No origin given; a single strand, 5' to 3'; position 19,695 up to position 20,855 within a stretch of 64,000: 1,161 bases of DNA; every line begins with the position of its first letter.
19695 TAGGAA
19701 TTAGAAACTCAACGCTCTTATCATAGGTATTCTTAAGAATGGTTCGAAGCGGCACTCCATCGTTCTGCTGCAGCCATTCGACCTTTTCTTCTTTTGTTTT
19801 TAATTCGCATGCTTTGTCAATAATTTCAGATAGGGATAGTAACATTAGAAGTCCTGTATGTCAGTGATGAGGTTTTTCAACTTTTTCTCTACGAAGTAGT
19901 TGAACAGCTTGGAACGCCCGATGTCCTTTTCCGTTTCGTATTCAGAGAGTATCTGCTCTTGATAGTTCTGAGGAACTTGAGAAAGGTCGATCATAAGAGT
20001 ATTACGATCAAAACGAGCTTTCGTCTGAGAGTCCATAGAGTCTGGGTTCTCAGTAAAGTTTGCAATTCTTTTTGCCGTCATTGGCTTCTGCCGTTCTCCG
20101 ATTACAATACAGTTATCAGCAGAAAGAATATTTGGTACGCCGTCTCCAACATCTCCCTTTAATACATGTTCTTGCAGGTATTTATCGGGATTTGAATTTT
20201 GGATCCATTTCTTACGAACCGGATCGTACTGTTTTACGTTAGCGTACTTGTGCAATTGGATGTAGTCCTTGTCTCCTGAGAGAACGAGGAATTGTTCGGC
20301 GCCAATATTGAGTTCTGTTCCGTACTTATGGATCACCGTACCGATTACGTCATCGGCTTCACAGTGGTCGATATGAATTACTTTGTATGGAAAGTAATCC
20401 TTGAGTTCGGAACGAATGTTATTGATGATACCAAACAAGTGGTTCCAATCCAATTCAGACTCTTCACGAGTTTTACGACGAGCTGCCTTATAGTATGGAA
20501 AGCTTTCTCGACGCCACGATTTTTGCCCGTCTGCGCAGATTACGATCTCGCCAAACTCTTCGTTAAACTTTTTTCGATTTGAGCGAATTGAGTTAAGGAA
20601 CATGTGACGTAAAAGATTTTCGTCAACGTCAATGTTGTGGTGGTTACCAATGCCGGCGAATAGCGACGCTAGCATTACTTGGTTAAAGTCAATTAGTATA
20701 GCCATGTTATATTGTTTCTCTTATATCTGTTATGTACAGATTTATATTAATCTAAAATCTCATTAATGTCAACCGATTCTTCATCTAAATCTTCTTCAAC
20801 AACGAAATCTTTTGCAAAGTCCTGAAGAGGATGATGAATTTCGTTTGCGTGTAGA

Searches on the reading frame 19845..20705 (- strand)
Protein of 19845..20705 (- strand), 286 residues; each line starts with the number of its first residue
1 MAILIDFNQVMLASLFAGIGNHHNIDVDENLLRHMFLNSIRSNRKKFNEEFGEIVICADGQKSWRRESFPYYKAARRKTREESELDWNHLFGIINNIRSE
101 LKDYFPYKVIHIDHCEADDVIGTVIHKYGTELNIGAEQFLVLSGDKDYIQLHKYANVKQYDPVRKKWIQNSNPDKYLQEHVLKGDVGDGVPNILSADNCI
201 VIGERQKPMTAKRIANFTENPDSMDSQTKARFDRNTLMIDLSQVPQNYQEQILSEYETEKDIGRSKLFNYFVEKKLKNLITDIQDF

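Call 24: search_dna_similar(query=window:19845-20705:-, collection=phages, mode=protein, max_rows=25)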
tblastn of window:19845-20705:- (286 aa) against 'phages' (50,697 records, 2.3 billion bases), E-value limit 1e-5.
Records with a match: 1728; places in all: 1730; records where one place covers at least 80% of the query: 1587.
Best place of each record, by identity: <60% 1728.
By first word of the organism name: Escherichia 624; Klebsiella 280; Shigella 83; Aeromonas 77; Acinetobacter 69; Vibrio 65; Enterobacter 56; Campylobacter 53; Enterobacteria 48; Synechococcus 41; and 49 more.
By host as written in the record: Escherichia coli 268; - 178; Klebsiella pneumoniae 90; Escherichia coli B 28; Aeromonas salmonicida 27; Escherichia coli O157:H7 26; Escherichia coli str. K-12 substr. MG1655 22; Shigella sp. 21; and 449 more.
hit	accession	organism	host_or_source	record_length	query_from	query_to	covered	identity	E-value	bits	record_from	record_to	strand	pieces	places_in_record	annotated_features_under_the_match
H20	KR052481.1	Sinorhizobium phage phiM19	Sinorhizobium meliloti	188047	1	286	100%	51.0%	3e-90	298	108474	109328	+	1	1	RNaseH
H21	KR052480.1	Sinorhizobium phage phiM7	Sinorhizobium meliloti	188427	1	286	100%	51.0%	3e-90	298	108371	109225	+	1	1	RNaseH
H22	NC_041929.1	Sinorhizobium phage phiM7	Sinorhizobium meliloti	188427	1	286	100%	51.0%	3e-90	298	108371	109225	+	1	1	RNaseH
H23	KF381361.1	Sinorhizobium phage phiM12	Sinorhizobium meliloti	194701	1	286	100%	51.0%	3e-90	298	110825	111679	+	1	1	rnh: RNaseH ribonuclease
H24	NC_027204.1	Sinorhizobium phage phiM12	Sinorhizobium meliloti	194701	1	286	100%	51.0%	3e-90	298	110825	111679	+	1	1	rnh: RNaseH ribonuclease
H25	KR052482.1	Sinorhizobium phage phiN3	Sinorhizobium meliloti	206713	1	286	100%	51.0%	3e-90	298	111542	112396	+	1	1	RNaseH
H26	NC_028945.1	Sinorhizobium phage phiN3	Sinorhizobium meliloti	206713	1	286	100%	51.0%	3e-90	298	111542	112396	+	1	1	RNaseH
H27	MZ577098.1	Methylophilales phage Melnitz-3 EXVC039M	Methylophilales_sp._H5P1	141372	1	286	100%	48.3%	2e-84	281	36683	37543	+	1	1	flap endonuclease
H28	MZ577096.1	Methylophilales phage Melnitz-2 EXVC040M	Methylophilales_sp._H5P1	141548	1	286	100%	48.3%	2e-84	281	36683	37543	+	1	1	putative endonuclease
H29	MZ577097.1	Methylophilales phage Melnitz EXVC044M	Methylophilales_sp._H5P1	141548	1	286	100%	48.3%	2e-84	281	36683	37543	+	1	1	putative endonuclease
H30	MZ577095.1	Methylophilales phage Melnitz-1 EXVC043M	Methylophilales_sp._H5P1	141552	1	286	100%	48.3%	2e-84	281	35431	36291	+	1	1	flap endonuclease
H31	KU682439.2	Stenotrophomonas phage vB_SmaS-DLP_6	Stenotrophomonas maltophilia D1571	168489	2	286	100%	46.4%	6e-81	271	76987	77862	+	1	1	RNaseH | hypothetical protein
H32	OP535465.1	Synechococcus phage S-CREM1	Synechococcus sp. CB0101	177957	3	286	99%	44.9%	8e-77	259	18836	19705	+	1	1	RnaseH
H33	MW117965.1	Synechococcus phage S-H38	Synechococcus sp. MW02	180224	3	286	99%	43.5%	8e-74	251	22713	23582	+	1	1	RNase H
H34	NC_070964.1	Synechococcus phage S-H38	Synechococcus sp. MW02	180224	3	286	99%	43.5%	8e-74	251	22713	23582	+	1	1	exonuclease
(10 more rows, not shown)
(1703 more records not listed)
